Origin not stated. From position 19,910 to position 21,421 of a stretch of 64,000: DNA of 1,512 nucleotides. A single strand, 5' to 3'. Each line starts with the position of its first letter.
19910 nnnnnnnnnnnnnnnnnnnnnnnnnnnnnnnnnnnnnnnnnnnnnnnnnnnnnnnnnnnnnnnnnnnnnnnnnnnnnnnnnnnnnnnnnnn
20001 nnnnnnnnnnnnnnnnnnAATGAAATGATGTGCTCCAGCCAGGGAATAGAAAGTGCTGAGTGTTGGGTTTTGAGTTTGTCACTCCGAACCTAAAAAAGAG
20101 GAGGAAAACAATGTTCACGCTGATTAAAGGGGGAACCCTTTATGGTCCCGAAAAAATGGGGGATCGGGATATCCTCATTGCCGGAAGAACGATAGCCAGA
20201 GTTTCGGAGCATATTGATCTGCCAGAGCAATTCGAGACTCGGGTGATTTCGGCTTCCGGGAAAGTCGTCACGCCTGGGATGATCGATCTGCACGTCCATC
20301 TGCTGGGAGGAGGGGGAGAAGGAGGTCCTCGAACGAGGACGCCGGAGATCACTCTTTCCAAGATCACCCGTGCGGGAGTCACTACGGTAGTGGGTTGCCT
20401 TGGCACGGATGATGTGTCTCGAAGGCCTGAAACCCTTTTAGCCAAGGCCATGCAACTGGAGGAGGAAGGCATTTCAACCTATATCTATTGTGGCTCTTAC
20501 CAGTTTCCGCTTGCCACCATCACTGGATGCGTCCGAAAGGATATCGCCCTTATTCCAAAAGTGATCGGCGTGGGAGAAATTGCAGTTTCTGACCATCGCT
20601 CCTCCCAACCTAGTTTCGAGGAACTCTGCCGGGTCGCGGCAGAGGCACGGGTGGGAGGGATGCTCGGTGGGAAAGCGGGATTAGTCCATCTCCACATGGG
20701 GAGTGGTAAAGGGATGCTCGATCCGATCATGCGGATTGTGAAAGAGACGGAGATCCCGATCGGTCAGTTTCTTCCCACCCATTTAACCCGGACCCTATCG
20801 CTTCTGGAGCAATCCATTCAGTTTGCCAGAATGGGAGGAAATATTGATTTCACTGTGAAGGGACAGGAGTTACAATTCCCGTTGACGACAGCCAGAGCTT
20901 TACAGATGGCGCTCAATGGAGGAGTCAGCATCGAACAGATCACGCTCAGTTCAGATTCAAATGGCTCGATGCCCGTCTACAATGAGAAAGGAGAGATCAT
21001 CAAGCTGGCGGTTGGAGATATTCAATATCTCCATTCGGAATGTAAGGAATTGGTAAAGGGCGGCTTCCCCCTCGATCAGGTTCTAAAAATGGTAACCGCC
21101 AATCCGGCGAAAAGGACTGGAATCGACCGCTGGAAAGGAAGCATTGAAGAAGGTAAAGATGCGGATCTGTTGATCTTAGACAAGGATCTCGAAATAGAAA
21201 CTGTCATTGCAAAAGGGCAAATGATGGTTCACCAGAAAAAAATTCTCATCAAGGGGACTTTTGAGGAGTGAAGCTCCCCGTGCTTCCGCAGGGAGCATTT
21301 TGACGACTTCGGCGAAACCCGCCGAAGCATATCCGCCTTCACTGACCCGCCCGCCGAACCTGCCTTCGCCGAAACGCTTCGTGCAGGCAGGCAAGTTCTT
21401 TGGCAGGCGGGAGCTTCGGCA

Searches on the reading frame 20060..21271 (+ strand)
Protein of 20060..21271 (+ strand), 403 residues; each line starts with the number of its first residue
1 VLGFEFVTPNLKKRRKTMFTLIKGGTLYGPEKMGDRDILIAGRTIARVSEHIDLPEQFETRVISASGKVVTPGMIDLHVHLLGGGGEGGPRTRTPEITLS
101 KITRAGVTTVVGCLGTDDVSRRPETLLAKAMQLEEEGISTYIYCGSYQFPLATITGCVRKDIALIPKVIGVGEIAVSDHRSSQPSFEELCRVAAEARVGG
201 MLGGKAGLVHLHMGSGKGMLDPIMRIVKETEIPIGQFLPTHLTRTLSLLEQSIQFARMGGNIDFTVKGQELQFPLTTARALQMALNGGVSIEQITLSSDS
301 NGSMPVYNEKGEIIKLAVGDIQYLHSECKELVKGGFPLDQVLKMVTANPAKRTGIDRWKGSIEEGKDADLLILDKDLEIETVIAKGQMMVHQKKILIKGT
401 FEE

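Call 39: search_protein_families(library=pfam, proteins=[window:20060-21271:+], max_evalue=0.00001)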
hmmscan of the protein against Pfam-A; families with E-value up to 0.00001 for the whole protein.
window:20060-21271:+ (403 aa): 2 families
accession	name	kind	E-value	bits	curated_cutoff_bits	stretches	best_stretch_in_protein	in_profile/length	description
PF01979.26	Amidohydro_1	-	1e-18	68.1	25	1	69-388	1-344/345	Amidohydrolase family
PF07969.17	Amidohydro_3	-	1.1e-16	61.9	29.7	1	335-377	406-448/472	Amidohydrolase family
